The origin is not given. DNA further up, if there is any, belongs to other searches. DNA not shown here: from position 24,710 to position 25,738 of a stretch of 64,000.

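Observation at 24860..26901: BMC satellite operon: lspA–BMC-P–BMC-P–class II aldolase with 1-, 4- and 5-nt junctions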

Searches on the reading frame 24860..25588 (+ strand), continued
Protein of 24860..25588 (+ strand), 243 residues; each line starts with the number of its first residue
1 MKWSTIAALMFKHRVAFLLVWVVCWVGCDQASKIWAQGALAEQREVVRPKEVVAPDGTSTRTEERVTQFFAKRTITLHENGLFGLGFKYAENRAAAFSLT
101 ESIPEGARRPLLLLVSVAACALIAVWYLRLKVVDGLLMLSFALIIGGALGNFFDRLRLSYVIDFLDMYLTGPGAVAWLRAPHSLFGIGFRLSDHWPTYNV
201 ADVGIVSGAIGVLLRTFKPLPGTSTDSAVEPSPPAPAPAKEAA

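Call 60: find_homologous_proteins(query=P0121, max_evalue=1e-10)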
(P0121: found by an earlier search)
Query P0121 (243 aa): 148 proteins with E <= 1e-10 among 4662 candidates; the best 120 are listed.
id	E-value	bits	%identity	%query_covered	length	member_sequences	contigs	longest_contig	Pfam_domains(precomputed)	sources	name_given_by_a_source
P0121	1.3e-158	544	100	100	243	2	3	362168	PF01252.24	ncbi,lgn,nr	ncbi:MAG: signal peptidase II [Deltaproteobacteria bacterium]|nr:signal peptidase II [Deltaproteobac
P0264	8.6e-133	459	85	95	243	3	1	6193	PF01252.24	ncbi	-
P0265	3.9e-132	457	83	100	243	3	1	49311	PF01252.24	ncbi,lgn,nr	ncbi:MAG: signal peptidase II [Deltaproteobacteria bacterium]|nr:signal peptidase II [Deltaproteobac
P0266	3.1e-131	454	86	92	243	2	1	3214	PF01252.24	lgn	-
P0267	7.6e-128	443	81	100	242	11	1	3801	PF01252.24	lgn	-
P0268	4.0e-125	434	79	94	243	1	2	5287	PF01252.24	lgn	-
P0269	4.2e-124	431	80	100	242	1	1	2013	PF01252.24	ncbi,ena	-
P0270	1.2e-91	324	68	88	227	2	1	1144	PF01252.24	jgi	jgi:signal peptidase II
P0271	4.0e-89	316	65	92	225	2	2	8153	PF01252.24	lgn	-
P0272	2.7e-86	307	67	85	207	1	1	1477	PF01252.24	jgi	jgi:signal peptidase II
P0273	3.9e-86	306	62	98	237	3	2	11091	PF01252.24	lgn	-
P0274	7.8e-86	305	66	91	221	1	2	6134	PF01252.24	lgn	-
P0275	7.0e-85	302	65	90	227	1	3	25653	PF01252.24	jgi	jgi:signal peptidase II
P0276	6.6e-84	299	65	95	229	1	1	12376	PF01252.24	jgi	jgi:signal peptidase II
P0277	8.4e-84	299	62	96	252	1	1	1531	PF01252.24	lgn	-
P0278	1.5e-82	295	64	89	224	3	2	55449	PF01252.24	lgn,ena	-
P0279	2.1e-82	294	62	94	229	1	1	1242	PF01252.24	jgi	jgi:signal peptidase II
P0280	4.0e-82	293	62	95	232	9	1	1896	PF01252.24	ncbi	-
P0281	6.7e-82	292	64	91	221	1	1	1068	PF01252.24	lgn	-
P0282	1.1e-80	289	62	93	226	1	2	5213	PF01252.24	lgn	-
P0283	1.4e-80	288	61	89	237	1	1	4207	PF01252.24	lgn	-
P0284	1.5e-80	288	61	95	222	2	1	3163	PF01252.24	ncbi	ncbi:MAG TPA: signal peptidase II [Myxococcota bacterium]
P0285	1.7e-80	288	65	89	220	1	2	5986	PF01252.24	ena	-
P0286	5.9e-80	286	61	93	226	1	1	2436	PF01252.24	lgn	-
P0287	2.8e-79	284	63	91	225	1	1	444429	PF01252.24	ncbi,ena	-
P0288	2.3e-77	278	64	89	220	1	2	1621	PF01252.24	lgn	-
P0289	8.1e-77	276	61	89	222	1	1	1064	PF01252.24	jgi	jgi:signal peptidase II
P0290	6.8e-75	269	59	89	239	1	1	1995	PF01252.24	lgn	-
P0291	3.3e-72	261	57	93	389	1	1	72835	PF01252.24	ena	-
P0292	1.2e-70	256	65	67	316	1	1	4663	PF01252.24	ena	-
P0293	1.6e-66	242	55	91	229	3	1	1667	PF01252.24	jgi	jgi:signal peptidase II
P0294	7.8e-65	237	55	92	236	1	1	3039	PF01252.24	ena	-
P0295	6.9e-63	230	64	74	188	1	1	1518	PF01252.24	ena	-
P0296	9.1e-63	230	56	89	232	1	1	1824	PF01252.24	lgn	-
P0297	2.8e-60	222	54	90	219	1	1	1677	PF01252.24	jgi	jgi:signal peptidase II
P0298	1.4e-58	216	74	58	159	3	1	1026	PF01252.24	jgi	jgi:signal peptidase II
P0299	2.3e-56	209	54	88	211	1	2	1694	PF01252.24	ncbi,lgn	-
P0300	3.9e-53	198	49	98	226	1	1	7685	PF01252.24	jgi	jgi:signal peptidase II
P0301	4.1e-52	195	52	90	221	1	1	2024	PF01252.24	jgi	jgi:signal peptidase II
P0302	3.9e-51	192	52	94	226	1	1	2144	PF01252.24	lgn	-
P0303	8.3e-49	184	50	79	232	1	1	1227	PF01252.24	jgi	jgi:signal peptidase II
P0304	2.3e-48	183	50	87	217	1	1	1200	PF01252.24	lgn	-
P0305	6.0e-44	168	49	87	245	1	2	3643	PF01252.24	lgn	-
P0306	1.2e-43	167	48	87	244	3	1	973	PF01252.24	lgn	-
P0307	1.7e-42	163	46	91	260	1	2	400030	PF01252.24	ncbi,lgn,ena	-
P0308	1.8e-42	163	46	91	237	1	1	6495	PF01252.24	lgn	-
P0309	7.5e-42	161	46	90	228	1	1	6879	PF01252.24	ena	-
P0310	9.6e-42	161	47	89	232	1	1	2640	PF01252.24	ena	-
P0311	1.1e-41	161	45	93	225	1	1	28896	PF01252.24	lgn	-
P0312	3.6e-41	159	45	91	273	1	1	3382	PF01252.24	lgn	-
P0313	1.1e-39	154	48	89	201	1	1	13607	PF01252.24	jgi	jgi:signal peptidase II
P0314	1.9e-39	153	43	87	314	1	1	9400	PF01252.24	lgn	-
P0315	2.8e-39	153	46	87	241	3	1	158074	PF01252.24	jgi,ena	-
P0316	3.3e-39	153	46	86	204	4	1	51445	PF01252.24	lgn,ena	-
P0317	5.9e-39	152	41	91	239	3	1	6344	PF01252.24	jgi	jgi:signal peptidase II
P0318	6.4e-39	152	45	86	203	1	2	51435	PF01252.24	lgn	-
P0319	1.4e-38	151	44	90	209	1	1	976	PF01252.24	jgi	jgi:signal peptidase II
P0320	1.7e-38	150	42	90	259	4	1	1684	PF01252.24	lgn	-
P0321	2.5e-38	150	49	77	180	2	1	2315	PF01252.24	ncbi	ncbi:MAG: signal peptidase II, partial [Myxococcota bacterium]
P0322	2.8e-38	150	47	86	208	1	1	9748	PF01252.24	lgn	-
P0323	4.4e-38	149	44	86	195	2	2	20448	PF01252.24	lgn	-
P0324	4.4e-38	149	46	89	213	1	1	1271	PF01252.24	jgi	jgi:signal peptidase II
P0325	4.5e-38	149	45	93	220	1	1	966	PF01252.24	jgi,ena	-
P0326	5.2e-38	149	44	87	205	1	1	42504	PF01252.24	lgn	-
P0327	7.1e-38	148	43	88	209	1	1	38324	PF01252.24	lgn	-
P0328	1.4e-37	147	44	91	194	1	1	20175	PF01252.24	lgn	-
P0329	1.4e-37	147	44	87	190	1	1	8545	PF01252.24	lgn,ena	-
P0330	2.0e-37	147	45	88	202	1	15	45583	PF01252.24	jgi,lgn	jgi:signal peptidase II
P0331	3.3e-37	146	46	88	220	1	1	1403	PF01252.24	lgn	-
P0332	1.2e-36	144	45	87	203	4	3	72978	PF01252.24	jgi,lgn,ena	jgi:lipoprotein signal peptidase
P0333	1.2e-36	144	41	95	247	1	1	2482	PF01252.24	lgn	-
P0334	1.3e-36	144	49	64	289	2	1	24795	PF01252.24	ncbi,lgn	-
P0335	3.1e-35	140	43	89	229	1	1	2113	PF01252.24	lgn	-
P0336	3.1e-35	140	42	86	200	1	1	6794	PF01252.24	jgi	jgi:signal peptidase II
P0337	4.9e-35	139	44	86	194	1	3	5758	PF01252.24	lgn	-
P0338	2.2e-34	137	42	88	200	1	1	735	PF01252.24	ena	-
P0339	4.6e-34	136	43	79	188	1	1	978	PF01252.24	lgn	-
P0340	2.8e-33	133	45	80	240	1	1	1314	PF01252.24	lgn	-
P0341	3.9e-33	133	43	90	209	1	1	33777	PF01252.24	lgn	-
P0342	1.1e-32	131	45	62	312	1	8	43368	PF01252.24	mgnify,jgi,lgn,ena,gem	mgnify:CR=1 FL=1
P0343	3.7e-32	130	42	87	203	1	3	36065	PF01252.24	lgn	-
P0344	4.0e-32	129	41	90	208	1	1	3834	PF01252.24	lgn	-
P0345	7.8e-32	128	43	89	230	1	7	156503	PF01252.24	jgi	jgi:signal peptidase II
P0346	1.0e-31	128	43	86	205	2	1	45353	PF01252.24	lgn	-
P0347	1.5e-31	128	42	78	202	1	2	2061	PF01252.24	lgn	-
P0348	5.3e-31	126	42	95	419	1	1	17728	PF01252.24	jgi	jgi:lipoprotein signal peptidase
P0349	1.3e-30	124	45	79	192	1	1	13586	PF01252.24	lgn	-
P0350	5.2e-30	123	44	79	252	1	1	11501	PF01252.24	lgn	-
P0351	4.4e-28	116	38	88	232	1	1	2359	PF01252.24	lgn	-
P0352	3.8e-26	110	38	84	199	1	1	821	PF01252.24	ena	-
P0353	4.9e-24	103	52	53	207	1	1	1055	PF01252.24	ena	-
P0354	1.2e-23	102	38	94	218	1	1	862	PF01252.24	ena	-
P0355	2.7e-23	101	38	94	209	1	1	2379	PF01252.24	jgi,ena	-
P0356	3.2e-23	100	48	53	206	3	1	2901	PF01252.24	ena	-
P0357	3.7e-23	100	51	53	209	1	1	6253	PF01252.24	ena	-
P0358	3.9e-23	100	38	84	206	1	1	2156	PF01252.24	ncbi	-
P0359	4.3e-23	100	44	64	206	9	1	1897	PF01252.24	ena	-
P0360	6.3e-23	99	50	53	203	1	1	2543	PF01252.24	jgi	jgi:signal peptidase II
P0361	7.8e-23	99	48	53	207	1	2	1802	PF01252.24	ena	-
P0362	8.7e-23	99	38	79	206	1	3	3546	PF01252.24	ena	-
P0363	9.5e-23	99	38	79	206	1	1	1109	PF01252.24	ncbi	-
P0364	1.2e-22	98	39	73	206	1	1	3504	PF01252.24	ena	-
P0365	1.2e-22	98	51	53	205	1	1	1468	PF01252.24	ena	-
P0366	1.3e-22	98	38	79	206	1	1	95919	PF01252.24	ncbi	-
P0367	1.4e-22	98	37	94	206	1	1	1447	PF01252.24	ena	-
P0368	1.6e-22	98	49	53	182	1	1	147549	PF01252.24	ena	-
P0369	6.1e-22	96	48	53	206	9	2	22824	PF01252.24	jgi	jgi:signal peptidase II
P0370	8.1e-22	96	48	49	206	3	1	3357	PF01252.24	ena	-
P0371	8.4e-22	96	41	83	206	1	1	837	PF01252.24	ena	-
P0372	9.7e-22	95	48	49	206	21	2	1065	PF01252.24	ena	-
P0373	1.4e-19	88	35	86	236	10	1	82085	PF01252.24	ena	-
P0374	2.7e-18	84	34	81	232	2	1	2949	PF01252.24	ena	-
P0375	8.3e-18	83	33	86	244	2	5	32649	PF01252.24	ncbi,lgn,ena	-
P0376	2.1e-17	81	30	63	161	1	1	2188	PF01252.24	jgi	jgi:signal peptidase II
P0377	1.1e-14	72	36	60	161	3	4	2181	PF01252.24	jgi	-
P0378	2.9e-14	71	34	69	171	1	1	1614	PF01252.24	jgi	-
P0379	5.6e-14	70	35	63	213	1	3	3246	PF01252.24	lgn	-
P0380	5.9e-14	70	34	61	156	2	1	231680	PF01252.24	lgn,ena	-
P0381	9.1e-14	69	32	64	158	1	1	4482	PF01252.24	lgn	-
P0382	5.7e-13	67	36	57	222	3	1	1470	PF01252.24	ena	-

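Call 61: find_encoding_contigs(protein=P0291, flank=5000, max_places=1)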
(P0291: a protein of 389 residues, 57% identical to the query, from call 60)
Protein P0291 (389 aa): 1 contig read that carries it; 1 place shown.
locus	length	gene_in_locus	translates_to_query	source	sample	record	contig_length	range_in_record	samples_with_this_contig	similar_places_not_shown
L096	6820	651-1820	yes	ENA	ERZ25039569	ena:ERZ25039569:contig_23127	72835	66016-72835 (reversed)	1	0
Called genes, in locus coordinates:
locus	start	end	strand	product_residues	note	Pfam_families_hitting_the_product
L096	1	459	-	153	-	?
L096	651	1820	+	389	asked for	PF01252:Peptidase_A8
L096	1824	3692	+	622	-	PF03319:EutN_CcmL, PF00596:Aldolase_II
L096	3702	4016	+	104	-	-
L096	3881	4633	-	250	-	-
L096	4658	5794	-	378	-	-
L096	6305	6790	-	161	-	-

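Call 62: find_encoding_contigs(protein=P0307, flank=5000, max_places=1)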
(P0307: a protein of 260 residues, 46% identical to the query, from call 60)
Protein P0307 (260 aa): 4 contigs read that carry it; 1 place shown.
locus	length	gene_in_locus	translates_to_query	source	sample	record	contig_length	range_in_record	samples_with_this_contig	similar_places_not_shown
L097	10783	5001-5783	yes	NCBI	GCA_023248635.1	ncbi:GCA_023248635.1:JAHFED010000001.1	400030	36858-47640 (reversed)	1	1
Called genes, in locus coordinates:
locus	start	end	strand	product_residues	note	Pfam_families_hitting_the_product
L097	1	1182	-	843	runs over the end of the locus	PF11741:AMIN, PF07660:STN, PF21305:type_II_gspD_N0, PF03958:Secretin_N, PF00263:Secretin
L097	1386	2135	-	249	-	PF00378:ECH_1, PF16113:ECH_2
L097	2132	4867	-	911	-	PF00012:HSP70, PF12531:DUF3731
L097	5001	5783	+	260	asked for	PF01252:Peptidase_A8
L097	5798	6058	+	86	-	PF03319:EutN_CcmL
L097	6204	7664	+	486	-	PF05157:MshEN, PF00072:Response_reg, PF13432:TPR_16 (weak)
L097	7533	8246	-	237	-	-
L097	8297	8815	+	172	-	PF01814:Hemerythrin (weak)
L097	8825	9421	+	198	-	PF16267:DUF4920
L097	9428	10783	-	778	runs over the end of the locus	-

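Call 63: find_encoding_contigs(protein=P0315, flank=5000, max_places=1)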
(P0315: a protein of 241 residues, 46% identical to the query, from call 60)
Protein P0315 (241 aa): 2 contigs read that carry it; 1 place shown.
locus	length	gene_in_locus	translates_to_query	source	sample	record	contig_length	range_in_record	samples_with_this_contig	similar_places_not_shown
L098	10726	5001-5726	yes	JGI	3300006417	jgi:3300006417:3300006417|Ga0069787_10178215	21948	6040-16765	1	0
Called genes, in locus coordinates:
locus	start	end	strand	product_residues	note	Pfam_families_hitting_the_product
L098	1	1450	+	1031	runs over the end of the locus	PF07517:SecA_DEAD, PF01043:SecA_PP_bind, PF21090:P-loop_SecA, PF07516:SecA_SW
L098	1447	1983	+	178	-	-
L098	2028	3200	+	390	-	-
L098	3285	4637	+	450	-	PF07714:PK_Tyr_Ser-Thr, PF00069:Pkinase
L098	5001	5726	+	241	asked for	PF01252:Peptidase_A8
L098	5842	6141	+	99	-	PF03319:EutN_CcmL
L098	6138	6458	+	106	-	PF03319:EutN_CcmL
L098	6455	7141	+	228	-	PF00596:Aldolase_II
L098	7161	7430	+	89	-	-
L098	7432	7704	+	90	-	-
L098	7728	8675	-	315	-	-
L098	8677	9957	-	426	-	-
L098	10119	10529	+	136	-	-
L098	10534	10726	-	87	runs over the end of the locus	-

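Call 64: find_encoding_contigs(protein=P0345, flank=5000, max_places=1)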
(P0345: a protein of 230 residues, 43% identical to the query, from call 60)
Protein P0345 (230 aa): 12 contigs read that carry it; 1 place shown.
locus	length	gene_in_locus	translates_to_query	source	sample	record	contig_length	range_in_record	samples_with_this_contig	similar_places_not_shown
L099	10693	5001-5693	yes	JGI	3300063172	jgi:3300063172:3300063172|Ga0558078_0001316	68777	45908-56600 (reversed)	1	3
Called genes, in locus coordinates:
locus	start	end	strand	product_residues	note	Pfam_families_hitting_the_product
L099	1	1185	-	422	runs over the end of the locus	PF00324:AA_permease, PF13520:AA_permease_2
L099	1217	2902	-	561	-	PF00069:Pkinase, PF03109:ABC1 (faint), PF07714:PK_Tyr_Ser-Thr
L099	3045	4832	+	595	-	PF00501:AMP-binding, PF23562:AMP-binding_C_3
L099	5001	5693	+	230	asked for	PF01252:Peptidase_A8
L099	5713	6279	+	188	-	PF03352:Adenine_glyco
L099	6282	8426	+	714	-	PF10459:Peptidase_S46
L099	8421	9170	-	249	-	-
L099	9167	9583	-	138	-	-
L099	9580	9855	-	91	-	PF02604:PhdYeFM_antitox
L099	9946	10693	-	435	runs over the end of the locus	PF01266:DAO (faint), PF05834:Lycopene_cycl (faint), PF07992:Pyr_redox_2, PF13450:NAD_binding_8 (faint), PF13454:NAD_binding_9 (faint), PF13434:Lys_Orn_oxgnase (weak), PF13738:Pyr_redox_3 (weak), PF00070:Pyr_redox (weak)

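Call 67: find_encoding_contigs(protein=P0332, flank=4000, max_places=1)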
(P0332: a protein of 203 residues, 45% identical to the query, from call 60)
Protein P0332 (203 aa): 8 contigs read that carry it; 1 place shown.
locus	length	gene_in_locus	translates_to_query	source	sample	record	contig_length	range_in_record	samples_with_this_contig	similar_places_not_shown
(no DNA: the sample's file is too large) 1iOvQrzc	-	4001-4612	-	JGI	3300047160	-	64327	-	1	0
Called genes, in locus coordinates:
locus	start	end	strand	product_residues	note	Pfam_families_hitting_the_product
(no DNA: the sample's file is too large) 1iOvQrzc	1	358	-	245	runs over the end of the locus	-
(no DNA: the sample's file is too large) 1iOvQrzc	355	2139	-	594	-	PF00069:Pkinase, PF07714:PK_Tyr_Ser-Thr, PF03109:ABC1 (weak), PF17667:Pkinase_fungal (weak)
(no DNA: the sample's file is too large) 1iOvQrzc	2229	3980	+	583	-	PF00501:AMP-binding, PF23562:AMP-binding_C_3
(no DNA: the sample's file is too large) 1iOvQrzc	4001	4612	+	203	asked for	PF01252:Peptidase_A8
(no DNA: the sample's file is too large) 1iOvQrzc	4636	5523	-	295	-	PF00561:Abhydrolase_1, PF12146:Hydrolase_4, PF12697:Abhydrolase_6, PF00326:Peptidase_S9 (faint)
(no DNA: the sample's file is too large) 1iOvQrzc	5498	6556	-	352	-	-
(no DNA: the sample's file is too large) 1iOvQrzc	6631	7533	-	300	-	PF21686:LigD_Prim-Pol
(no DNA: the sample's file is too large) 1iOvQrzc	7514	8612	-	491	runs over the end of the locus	PF13298:LigD_N, PF01068:DNA_ligase_A_M, PF01331:mRNA_cap_enzyme (weak), PF09414:RNA_ligase, PF04679:DNA_ligase_A_C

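Call 68: find_encoding_contigs(protein=P0316, flank=4000, max_places=1)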
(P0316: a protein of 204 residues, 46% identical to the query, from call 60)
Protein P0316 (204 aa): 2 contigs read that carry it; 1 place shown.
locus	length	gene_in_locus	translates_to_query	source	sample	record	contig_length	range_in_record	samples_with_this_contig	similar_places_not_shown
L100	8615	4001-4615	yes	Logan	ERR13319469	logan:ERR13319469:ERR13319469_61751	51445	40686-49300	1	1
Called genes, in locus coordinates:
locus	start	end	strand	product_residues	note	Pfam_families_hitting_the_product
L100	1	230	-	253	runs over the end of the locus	-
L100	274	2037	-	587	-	PF00069:Pkinase, PF07714:PK_Tyr_Ser-Thr, PF03109:ABC1 (weak)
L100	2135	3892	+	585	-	PF00501:AMP-binding, PF23562:AMP-binding_C_3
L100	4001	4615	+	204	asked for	PF01252:Peptidase_A8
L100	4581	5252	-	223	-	PF01219:DAGK_prokar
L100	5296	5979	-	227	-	PF04055:Radical_SAM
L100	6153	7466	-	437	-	PF00364:Biotin_lipoyl, PF02817:E3_binding, PF00198:2-oxoacid_dh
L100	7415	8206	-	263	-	PF21948:LplA-B_cat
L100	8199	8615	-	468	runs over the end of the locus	PF00890:FAD_binding_2 (weak), PF01134:GIDA (faint), PF07992:Pyr_redox_2, PF12831:FAD_oxidored, PF13450:NAD_binding_8 (weak), PF13738:Pyr_redox_3, PF00070:Pyr_redox, PF02852:Pyr_redox_dim, +3 more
